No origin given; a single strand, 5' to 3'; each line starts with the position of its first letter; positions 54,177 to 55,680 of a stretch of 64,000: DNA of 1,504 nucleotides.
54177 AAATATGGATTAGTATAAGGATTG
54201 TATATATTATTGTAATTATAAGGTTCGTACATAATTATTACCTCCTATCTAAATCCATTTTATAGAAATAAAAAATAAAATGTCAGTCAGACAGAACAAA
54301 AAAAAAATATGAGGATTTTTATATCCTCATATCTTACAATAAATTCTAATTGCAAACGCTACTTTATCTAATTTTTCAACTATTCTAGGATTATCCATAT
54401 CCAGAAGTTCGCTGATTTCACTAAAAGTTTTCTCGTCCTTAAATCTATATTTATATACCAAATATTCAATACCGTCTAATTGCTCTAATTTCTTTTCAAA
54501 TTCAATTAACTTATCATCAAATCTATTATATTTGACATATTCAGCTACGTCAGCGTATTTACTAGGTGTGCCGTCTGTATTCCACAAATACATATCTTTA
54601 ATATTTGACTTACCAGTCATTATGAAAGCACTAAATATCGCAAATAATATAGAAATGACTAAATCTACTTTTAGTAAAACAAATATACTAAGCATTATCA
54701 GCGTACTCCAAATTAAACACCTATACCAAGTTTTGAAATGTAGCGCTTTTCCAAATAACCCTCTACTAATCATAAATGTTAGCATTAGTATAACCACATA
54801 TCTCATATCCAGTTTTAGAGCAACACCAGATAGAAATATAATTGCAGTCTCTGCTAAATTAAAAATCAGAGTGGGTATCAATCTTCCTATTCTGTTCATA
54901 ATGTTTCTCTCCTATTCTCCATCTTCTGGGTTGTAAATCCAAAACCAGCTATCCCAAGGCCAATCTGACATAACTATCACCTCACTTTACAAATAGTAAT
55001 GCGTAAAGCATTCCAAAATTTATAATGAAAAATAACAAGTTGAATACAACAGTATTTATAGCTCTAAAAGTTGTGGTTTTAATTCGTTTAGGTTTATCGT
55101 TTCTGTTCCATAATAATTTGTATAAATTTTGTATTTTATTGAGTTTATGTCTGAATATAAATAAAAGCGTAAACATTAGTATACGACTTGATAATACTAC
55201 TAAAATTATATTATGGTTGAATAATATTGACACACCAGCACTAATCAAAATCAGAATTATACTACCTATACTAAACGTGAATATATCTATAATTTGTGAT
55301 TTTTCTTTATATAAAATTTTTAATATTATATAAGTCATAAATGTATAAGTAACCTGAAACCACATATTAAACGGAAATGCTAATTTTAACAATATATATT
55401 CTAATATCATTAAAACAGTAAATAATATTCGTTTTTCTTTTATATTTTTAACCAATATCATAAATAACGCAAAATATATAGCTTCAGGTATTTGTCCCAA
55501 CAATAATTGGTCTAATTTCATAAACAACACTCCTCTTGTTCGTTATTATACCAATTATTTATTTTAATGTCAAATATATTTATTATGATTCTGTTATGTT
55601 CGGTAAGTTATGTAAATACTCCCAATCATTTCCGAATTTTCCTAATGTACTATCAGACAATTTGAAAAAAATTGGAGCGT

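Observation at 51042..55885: Late-operon cassette of sporulation/exosporium-like and membrane proteins between the fiber and capsid genes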

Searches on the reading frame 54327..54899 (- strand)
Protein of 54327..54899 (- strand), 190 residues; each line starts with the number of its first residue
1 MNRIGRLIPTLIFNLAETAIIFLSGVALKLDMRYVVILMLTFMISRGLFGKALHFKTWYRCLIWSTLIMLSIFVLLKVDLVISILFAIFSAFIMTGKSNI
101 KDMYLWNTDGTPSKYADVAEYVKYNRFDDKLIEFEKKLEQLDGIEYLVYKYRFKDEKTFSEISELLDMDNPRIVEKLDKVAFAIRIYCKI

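Call 3: search_protein_families(library=pfam, max_evalue=1, proteins=[window:54327-54899:-])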
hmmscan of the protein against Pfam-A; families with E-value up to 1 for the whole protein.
window:54327-54899:- (190 aa): 3 families
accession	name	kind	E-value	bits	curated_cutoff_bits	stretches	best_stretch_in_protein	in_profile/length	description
PF04647.20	AgrB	-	0.00044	20.1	23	1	10-93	28-110/185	Accessory gene regulator B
PF21664.2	TBPIP_C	-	0.071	13.5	27.2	1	96-169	34-103/115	TBP-interacting protein, C-terminal domain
PF04545.22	Sigma70_r4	-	0.26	11.3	24.1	1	138-168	2-32/50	Sigma-70, region 4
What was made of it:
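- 54327..54899 (-): g3: an AgrB-family membrane domain (residues 1-100) fused to a roughly 90-aa cytoplasmic HTH-like domain. Pfam AgrB E 4.4e-4, 20.1 bits against a cutoff of 23 (call 3).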

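Call 4: search_protein_families(library=phrogs, max_evalue=0.1, proteins=[window:54327-54899:-])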
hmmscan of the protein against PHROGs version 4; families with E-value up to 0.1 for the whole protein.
window:54327-54899:- (190 aa): 2 families
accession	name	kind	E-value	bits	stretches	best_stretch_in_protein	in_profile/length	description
phrog_1740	-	transcription regulation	0.017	14.7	1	131-173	159-201/567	RNA polymerase sigma factor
phrog_34391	-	unknown function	0.071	14.4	0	84-136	12-62/106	-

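Call 18: search_protein_families(library=ncbifam, max_evalue=1, proteins=[window:54327-54899:-])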
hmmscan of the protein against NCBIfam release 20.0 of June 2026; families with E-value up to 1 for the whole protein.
window:54327-54899:- (190 aa): 2 families
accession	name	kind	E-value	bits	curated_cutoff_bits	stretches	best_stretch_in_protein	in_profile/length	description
TIGR02937.1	sigma70-ECF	superfamily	0.012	15.2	42.9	1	126-173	103-150/165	sigma-70 family RNA polymerase sigma factor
NF005809.0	PRK07670.1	equivalog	0.024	14.1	326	1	133-177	195-239/255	FliA/WhiG family RNA polymerase sigma factor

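Call 48: find_homologous_proteins(query=window:54327-54899:-, max_evalue=0.001)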
Query window:54327-54899:- (190 aa): 1027 proteins with E <= 0.001 among 1079 candidates; the best 120 are listed.
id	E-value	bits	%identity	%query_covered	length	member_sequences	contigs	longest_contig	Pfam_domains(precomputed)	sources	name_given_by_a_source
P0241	2.2e-114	398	97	100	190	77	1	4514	-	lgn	-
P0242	2.8e-114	397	96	100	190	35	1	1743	-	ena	-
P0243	1.0e-108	379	90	100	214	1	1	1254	-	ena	-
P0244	4.3e-107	374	88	99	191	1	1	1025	-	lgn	-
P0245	2.0e-106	372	89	100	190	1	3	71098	PF04647.21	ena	-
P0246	3.7e-105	367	89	100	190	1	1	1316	PF04647.21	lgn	-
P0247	1.2e-102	359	89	96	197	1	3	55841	-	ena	-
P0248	1.5e-102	359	89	96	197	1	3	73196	-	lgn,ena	-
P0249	1.6e-102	359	84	100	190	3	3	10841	PF04647.21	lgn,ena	-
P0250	5.8e-102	357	87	97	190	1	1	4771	-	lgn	-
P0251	5.9e-98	344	82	99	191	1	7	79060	-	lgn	-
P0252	6.9e-98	344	82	99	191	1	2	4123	-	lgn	-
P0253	3.1e-97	342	81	99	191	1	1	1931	-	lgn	-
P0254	7.8e-97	340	82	100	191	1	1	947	-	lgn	-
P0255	8.6e-97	340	81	99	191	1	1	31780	-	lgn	-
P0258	2.1e-95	336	78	100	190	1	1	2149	PF04647.21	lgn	-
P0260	1.0e-94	333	78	100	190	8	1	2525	PF04647.21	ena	-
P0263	5.8e-93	328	77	100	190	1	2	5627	PF04647.21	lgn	-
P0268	8.9e-92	324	76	100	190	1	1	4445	PF04647.21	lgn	-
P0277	7.8e-88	311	72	100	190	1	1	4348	PF04647.21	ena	-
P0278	1.7e-87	310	72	100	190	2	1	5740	PF04647.21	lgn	-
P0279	3.9e-87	309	72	100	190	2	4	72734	PF04647.21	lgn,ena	-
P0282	2.3e-86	306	74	97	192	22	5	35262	PF04647.21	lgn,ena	-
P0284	3.2e-86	306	73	99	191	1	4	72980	PF04647.21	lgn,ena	-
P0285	3.5e-86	306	72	100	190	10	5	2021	PF04647.21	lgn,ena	-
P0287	5.7e-86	305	68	100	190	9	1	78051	PF04647.21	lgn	-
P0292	1.1e-85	304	72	99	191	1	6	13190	PF04647.21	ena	-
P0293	1.3e-85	304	72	99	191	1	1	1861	PF04647.21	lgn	-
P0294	1.5e-85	304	72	99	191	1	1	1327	PF04647.21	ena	-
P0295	1.7e-85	303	71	99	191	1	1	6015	PF04647.21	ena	-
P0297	2.0e-85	303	71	100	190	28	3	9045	PF04647.21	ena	-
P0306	9.4e-85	301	71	99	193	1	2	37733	PF04647.21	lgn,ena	-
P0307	1.4e-84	300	70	100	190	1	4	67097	PF04647.21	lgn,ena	-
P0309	1.6e-84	300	69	100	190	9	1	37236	PF04647.21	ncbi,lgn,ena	-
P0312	2.5e-84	300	67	100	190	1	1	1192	PF04647.21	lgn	-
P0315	2.8e-84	299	71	99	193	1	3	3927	PF04647.21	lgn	-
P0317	3.3e-84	299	71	99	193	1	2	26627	PF04647.21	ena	-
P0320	4.5e-84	299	71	99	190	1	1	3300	PF04647.21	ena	-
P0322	5.1e-84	299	71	99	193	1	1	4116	PF04647.21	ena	-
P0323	5.1e-84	299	69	100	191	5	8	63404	PF04647.21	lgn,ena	-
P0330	6.4e-84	298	70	99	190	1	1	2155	PF04647.21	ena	-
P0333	7.9e-84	298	70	99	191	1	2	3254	PF04647.21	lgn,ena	-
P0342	1.1e-83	297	68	100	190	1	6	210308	-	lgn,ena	-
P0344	1.2e-83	297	67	100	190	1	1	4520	PF04647.21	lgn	-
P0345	1.3e-83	297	69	100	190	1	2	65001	PF04647.21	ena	-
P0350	2.5e-83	296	73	96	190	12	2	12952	PF04647.21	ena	-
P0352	3.1e-83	296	70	99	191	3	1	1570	PF04647.21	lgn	-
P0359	6.6e-83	295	68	100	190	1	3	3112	PF04647.21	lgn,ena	-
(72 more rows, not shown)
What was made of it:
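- On AgrB (PF04647) (g3): Precomputed PF04647 hits and an NCBI name are on record for homologues (call 48).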

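Call 54: find_encoding_contigs(protein=P0342, flank=8000, max_places=3)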
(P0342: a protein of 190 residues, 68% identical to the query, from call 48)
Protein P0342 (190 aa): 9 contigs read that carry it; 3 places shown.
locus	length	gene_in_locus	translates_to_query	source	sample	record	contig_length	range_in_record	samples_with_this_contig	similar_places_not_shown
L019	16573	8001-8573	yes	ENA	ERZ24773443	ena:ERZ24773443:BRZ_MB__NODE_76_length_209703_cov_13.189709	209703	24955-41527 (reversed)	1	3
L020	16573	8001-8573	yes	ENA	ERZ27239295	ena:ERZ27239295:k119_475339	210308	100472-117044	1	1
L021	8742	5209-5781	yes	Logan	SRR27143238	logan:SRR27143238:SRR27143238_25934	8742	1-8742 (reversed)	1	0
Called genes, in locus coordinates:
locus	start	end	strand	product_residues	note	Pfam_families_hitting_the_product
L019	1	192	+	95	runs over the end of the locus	-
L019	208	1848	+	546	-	-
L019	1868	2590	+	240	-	-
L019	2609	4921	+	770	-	PF03382:DUF285 (weak)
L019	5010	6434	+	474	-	-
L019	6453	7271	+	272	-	PF03382:DUF285, PF13306:LRR_5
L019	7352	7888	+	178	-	-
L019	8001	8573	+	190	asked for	-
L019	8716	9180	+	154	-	-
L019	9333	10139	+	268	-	-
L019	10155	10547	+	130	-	PF18573:BclA_C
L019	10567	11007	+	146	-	PF25223:DUF7841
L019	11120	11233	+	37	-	-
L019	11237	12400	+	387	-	PF01183:Glyco_hydro_25, PF08230:CW_7, PF23473:LysM3_LYK4_5 (faint), PF01476:LysM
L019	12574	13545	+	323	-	PF24726:DUF7678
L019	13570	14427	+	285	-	-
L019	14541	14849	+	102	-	-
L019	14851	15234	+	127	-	-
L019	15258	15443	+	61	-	-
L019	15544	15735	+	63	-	-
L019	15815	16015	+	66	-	-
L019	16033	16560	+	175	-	-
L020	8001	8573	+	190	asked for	-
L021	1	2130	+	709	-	?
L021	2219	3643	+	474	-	-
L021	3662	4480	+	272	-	PF03382:DUF285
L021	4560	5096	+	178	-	-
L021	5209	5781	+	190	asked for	-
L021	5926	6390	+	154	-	-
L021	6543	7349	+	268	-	-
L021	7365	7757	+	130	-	PF18573:BclA_C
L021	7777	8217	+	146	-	PF25223:DUF7841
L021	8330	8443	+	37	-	-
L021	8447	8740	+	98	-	?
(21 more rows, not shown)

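Call 60: find_related_loci(query=A4, collection=viral_contigs, flank=7000)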
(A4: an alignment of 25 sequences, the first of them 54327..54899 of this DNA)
Query A4 (190 aa) in viral_contigs; peptide patterns used: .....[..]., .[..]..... (x = any residue, [..] = any of these).
140 stretches matched a pattern; 34 encode a relative of the query (tblastn E <= 1e-3); 34 distinct loci.
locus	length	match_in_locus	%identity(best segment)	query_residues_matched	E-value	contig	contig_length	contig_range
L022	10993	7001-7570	98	1-190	7e-124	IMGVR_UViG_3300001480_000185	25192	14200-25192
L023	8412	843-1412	97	1-190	3e-122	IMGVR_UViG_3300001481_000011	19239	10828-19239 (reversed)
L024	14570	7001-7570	69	1-190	2e-90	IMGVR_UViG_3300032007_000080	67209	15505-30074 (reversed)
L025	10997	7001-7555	69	6-190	5e-90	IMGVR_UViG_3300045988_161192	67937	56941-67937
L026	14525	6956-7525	68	1-190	8e-90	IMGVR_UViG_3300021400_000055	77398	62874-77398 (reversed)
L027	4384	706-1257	70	7-190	2e-89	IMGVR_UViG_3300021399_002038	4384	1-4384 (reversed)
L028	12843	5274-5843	67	1-190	8e-89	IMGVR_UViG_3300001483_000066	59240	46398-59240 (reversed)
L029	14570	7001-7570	67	1-190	8e-89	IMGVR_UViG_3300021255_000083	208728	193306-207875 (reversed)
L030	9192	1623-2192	67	1-190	6e-86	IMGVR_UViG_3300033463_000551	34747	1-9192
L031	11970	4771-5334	65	1-190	5e-86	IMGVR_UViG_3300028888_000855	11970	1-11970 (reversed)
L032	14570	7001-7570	98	1-190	1e-123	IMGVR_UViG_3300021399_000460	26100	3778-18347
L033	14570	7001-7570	66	1-190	5e-85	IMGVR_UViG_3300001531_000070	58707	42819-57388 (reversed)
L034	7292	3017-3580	67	1-190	3e-79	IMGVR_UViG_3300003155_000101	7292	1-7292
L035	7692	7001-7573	65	1-190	3e-76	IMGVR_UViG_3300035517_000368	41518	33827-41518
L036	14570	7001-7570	65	1-190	1e-74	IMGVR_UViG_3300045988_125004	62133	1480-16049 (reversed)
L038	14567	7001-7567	64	1-190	2e-73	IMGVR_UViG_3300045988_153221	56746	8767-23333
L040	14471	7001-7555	61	6-190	8e-72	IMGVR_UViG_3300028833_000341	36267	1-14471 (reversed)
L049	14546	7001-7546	52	1-184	4e-58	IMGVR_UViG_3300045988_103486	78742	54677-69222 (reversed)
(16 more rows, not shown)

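Call 70: search_protein_families(library=padloc, max_evalue=0.1, proteins=[window:54327-54899:-])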
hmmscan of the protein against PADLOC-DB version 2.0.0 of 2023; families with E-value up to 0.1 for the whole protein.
window:54327-54899:- (190 aa): 0 families

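Call 71: search_protein_families(library=pfam, max_evalue=0.1, proteins=[L049:9293-9712:+, L034:5558-5989:+, L028:7596-7994:+, L038:9214-9663:+, L038:10061-10501:+, L040:10620-10997:+])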
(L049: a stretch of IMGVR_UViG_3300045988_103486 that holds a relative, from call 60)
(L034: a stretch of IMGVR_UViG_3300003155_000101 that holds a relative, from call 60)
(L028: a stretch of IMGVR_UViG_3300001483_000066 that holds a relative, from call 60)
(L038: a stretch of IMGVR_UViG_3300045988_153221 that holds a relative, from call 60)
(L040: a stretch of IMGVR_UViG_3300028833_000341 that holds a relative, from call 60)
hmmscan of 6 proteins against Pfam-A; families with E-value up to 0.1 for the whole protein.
L049:9293-9712:+ (139 aa): 1 family
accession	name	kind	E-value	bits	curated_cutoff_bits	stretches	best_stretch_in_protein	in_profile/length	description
PF19061.5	DUF5757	-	0.08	13.7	25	0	65-112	32-81/96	Family of unknown function (DUF5757)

L034:5558-5989:+ (143 aa): 1 family
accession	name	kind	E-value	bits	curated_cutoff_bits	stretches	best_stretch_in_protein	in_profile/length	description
PF10909.13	DUF2682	-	0.024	15.3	33.3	1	10-49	45-82/88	Protein of unknown function (DUF2682)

L028:7596-7994:+ (132 aa): 1 family
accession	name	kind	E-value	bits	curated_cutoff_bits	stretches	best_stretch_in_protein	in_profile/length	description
PF18573.7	BclA_C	-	5.8e-05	23.4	38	1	7-95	9-91/128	BclA C-terminal domain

L038:9214-9663:+ (149 aa): 1 family
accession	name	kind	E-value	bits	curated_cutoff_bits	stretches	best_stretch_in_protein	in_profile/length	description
PF18573.7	BclA_C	-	4e-05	23.9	38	1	43-148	31-127/128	BclA C-terminal domain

L038:10061-10501:+ (146 aa): 2 families
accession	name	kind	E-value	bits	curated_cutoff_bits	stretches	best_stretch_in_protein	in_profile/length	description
PF25223.1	DUF7841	-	5.7e-14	52.8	25.2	1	45-140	5-113/114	Domain of unknown function (DUF7841)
PF10994.13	DUF2817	-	0.05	13.5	23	1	50-107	78-134/341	Protein of unknown function (DUF2817)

L040:10620-10997:+ (125 aa): 2 families
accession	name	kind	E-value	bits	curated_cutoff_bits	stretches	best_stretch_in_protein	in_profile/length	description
PF19908.4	DUF6381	-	0.049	13.8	26.6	1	77-115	9-47/62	Family of unknown function (DUF6381)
PF02915.23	Rubrerythrin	-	0.077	13.8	22.8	1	71-121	81-135/137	Rubrerythrin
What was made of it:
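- On BclA_C / C1q-TNF jelly roll (g7): Slot homologues from L028 and L038 score 23-24 bits against a cutoff of 38 (E about 5e-5; call 71).
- Closest known: BclA C-terminal domain. Same: Homologues in the same slot give Pfam BclA_C hits (calls 54, 71).
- Closest known: PHROG families 16490/9288. Same: DUF7841 proteins take the place after the knob gene in some relatives (calls 54, 71).
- Pfam BclA_C on slot homologues (calls 54, 71).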

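Call 81: search_protein_families(library=pfam, alignment_id=A4, max_evalue=0.01)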
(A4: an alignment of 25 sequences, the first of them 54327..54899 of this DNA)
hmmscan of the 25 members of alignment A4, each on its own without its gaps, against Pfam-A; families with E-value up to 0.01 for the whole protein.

A. member 1, window:54327-54899:- (190 aa): 1 family
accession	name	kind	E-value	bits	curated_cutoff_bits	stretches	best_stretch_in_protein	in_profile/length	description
PF04647.20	AgrB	-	0.00044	20.1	23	1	10-93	28-110/185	Accessory gene regulator B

B. families by the number of members that match (of 25 scanned): 2 families
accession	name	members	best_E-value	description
PF04647.20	AgrB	24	1.4e-06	Accessory gene regulator B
PF21664.2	TBPIP_C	5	0.0003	TBP-interacting protein, C-terminal domain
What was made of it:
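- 54327..54899 (-): 24 of 25 family members hit AgrB, best E 1.4e-6 (call 81).
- On AgrB (PF04647) (g3): 24 of 25 family members match at E <= 0.01, best 1.4e-6 (call 81).
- On Sigma-70 region 4 / ArpU-type HTH (g3 C-terminus): No family member passed E <= 0.01 (call 81).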

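Call 85: search_solved_structures(query=A4, max_evalue=10)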
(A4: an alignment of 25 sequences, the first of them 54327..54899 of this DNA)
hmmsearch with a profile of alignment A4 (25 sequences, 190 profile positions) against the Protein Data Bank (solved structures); distinct sequences matched with E-value up to 10: 1.
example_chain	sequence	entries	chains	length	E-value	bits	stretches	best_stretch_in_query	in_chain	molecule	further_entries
2czr_A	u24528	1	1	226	0.97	12.5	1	115-169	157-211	TBP-interacting protein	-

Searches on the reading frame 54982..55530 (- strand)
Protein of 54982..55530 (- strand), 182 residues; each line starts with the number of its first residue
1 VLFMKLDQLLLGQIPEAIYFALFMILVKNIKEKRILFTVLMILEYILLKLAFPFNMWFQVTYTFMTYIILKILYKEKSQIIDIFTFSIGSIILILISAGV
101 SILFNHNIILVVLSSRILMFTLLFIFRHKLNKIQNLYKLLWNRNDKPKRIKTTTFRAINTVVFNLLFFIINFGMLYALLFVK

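Call 3: search_protein_families(library=pfam, max_evalue=1, proteins=[window:54982-55530:-])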
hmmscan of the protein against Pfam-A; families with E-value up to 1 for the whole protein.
window:54982-55530:- (182 aa): 1 family
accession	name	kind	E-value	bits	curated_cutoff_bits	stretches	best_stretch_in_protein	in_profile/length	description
PF17284.7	Spermine_synt_N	-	0.034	14.5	22.1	1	56-84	1-34/53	Spermidine synthase tetramerisation domain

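Call 4: search_protein_families(library=phrogs, max_evalue=0.1, proteins=[window:54982-55530:-])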
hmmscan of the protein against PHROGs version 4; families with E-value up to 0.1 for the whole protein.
window:54982-55530:- (182 aa): 0 families

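Call 18: search_protein_families(library=ncbifam, max_evalue=1, proteins=[window:54982-55530:-])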
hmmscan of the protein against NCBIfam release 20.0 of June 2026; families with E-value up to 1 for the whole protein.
window:54982-55530:- (182 aa): 1 family
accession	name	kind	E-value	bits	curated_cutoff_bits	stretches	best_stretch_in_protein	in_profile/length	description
NF046082.1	assoc_w_XrtX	equivalog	0.045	13.5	75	1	51-124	61-134/147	XrtX-associated membrane protein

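Call 70: search_protein_families(library=padloc, max_evalue=0.1, proteins=[window:54982-55530:-])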
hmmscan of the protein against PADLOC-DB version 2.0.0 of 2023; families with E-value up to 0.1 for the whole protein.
window:54982-55530:- (182 aa): 0 families

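Call 102: search_solved_structures(query=A12, max_evalue=10)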
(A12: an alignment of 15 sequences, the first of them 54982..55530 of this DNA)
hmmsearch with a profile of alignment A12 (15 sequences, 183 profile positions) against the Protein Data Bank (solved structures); distinct sequences matched with E-value up to 10: 0.
